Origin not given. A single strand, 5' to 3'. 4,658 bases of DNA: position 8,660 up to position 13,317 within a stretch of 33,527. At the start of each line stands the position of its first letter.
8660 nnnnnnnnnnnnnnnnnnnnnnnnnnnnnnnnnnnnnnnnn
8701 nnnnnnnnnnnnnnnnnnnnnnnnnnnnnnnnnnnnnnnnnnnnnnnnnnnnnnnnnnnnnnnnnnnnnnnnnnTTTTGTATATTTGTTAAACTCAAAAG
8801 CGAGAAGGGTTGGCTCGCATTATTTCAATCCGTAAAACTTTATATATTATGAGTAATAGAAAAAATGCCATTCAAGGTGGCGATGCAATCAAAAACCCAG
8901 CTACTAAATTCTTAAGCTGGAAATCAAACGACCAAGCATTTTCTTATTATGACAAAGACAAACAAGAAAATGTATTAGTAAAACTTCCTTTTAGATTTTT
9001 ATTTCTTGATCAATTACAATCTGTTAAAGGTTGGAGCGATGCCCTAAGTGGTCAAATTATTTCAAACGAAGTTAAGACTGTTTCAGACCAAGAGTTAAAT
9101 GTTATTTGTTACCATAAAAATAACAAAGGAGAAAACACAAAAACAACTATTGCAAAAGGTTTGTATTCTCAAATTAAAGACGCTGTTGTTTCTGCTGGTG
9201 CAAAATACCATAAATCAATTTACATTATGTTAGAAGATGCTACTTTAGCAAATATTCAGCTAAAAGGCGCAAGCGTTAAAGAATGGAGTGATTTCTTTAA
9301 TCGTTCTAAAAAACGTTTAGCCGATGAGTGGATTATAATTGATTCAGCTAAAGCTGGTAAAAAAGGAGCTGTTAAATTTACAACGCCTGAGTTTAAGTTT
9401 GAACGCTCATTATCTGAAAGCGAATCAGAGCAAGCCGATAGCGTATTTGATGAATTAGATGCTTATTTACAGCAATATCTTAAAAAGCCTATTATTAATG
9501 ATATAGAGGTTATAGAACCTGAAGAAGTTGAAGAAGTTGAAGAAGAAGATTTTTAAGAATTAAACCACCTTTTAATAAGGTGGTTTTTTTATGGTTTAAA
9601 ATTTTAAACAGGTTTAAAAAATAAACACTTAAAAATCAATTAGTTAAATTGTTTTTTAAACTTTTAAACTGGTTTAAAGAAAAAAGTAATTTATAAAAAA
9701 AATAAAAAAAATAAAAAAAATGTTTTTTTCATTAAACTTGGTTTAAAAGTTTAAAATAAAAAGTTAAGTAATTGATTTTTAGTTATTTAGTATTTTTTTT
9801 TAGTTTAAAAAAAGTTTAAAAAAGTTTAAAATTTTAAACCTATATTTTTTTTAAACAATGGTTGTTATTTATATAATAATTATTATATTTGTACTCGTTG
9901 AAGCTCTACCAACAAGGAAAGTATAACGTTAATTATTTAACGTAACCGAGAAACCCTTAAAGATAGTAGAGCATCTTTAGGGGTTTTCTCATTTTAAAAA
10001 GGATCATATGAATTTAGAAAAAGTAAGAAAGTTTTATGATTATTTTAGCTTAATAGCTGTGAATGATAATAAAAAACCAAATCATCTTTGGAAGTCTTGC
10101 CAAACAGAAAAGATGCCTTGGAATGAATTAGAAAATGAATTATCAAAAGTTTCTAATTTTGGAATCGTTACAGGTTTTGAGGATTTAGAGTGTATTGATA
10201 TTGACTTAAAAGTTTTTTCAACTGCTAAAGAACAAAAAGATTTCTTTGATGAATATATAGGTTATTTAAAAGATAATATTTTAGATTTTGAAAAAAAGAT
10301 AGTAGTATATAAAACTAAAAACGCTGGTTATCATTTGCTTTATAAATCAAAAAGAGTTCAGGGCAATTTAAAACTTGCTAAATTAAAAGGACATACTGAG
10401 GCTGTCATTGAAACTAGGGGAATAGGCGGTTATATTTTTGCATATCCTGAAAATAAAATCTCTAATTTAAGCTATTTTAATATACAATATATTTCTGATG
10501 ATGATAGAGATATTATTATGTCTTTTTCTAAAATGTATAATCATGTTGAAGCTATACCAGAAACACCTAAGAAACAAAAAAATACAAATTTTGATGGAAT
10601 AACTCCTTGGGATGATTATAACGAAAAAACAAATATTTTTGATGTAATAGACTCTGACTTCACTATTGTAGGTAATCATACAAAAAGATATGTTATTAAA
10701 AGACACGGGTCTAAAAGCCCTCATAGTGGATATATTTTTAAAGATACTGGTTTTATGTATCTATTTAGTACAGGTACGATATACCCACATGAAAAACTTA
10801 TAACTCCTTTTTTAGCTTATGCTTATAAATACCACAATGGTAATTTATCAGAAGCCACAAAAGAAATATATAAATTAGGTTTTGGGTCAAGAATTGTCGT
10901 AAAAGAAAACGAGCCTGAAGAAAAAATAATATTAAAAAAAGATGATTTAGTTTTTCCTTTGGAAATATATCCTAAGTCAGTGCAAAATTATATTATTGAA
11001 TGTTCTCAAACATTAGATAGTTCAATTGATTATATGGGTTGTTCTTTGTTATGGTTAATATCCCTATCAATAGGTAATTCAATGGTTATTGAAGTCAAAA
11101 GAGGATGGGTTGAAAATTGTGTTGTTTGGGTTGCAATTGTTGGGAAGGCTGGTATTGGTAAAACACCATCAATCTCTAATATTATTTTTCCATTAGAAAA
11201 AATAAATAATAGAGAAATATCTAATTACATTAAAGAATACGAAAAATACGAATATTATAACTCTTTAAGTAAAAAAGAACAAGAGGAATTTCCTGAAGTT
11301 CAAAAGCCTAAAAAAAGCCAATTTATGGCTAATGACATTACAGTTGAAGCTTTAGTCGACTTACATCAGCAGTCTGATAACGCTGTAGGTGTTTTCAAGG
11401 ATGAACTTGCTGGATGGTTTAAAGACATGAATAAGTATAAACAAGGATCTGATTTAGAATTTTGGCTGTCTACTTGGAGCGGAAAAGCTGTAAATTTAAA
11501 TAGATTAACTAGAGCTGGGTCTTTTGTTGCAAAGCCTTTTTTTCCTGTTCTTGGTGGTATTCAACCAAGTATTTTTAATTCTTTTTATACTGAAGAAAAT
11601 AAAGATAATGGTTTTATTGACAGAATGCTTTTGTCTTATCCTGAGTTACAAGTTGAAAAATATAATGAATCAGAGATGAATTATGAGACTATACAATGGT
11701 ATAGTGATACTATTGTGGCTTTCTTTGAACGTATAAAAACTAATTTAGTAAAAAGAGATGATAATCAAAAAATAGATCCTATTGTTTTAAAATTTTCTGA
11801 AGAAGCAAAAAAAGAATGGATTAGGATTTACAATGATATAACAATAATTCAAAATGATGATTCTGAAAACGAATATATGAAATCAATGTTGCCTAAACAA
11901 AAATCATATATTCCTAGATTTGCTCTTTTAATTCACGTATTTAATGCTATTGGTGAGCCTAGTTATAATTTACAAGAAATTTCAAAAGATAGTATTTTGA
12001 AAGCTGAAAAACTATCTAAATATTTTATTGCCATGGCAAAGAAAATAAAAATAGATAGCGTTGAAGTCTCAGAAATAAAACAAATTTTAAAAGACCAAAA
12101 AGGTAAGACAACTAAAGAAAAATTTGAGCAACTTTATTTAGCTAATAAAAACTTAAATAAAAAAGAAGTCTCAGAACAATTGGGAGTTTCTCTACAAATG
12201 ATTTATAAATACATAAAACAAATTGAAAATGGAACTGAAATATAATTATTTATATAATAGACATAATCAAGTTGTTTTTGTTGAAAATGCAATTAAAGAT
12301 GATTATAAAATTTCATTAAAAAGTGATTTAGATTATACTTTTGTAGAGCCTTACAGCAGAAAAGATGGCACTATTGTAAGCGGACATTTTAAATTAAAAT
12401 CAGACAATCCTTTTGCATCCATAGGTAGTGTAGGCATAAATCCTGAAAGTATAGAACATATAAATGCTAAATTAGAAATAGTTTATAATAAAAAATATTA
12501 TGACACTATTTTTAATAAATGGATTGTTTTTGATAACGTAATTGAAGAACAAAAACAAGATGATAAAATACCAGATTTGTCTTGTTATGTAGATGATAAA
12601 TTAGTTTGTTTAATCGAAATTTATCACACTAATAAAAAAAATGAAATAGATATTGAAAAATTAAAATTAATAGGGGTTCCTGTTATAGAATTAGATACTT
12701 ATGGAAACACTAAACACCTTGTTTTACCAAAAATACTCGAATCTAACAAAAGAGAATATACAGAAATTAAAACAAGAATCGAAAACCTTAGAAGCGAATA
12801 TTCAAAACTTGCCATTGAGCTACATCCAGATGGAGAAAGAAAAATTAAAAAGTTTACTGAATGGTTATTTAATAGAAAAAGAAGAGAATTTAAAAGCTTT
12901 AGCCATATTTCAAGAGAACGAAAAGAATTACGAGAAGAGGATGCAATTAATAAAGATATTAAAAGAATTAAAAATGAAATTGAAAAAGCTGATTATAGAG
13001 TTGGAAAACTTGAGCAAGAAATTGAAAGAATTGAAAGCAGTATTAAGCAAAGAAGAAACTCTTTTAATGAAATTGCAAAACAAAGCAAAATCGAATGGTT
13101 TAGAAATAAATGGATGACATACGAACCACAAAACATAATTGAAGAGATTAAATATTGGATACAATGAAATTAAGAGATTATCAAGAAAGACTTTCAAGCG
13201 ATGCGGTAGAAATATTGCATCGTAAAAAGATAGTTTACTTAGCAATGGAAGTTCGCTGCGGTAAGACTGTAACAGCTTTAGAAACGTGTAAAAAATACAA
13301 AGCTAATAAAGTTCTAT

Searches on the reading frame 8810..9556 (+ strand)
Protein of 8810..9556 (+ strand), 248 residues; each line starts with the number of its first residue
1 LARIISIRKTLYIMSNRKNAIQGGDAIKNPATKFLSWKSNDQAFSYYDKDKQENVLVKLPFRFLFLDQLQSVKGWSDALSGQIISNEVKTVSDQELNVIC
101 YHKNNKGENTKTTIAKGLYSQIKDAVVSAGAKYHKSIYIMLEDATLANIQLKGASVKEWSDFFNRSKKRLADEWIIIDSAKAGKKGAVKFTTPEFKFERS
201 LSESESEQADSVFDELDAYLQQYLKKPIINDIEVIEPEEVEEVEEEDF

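Call 40: search_protein_families(library=pfam, max_evalue=0.01, proteins=[window:8810-9556:+])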
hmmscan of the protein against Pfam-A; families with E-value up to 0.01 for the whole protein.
window:8810-9556:+ (248 aa): 1 family
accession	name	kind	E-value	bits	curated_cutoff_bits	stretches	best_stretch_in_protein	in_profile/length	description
PF13173.12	AAA_14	-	0.0087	16.5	27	0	52-83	50-85/129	AAA domain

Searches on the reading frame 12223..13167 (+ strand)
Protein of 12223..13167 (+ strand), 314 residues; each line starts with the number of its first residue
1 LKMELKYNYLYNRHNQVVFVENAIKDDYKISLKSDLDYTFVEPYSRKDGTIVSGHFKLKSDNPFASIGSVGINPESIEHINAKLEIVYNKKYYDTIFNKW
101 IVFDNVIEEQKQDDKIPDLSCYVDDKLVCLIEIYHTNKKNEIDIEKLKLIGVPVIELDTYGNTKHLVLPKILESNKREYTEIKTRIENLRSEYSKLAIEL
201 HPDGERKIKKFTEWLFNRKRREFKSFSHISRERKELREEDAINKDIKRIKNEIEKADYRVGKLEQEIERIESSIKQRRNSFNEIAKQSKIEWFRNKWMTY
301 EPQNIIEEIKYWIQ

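Call 40: search_protein_families(library=pfam, max_evalue=0.01, proteins=[window:12223-13167:+])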
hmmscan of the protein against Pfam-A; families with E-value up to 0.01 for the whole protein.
window:12223-13167:+ (314 aa): 1 family
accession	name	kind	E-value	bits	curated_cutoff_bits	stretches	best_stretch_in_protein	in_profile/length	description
PF15619.11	Lebercilin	-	0.0027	17.7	34.3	1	157-282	48-162/193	Ciliary protein causing Leber congenital amaurosis disease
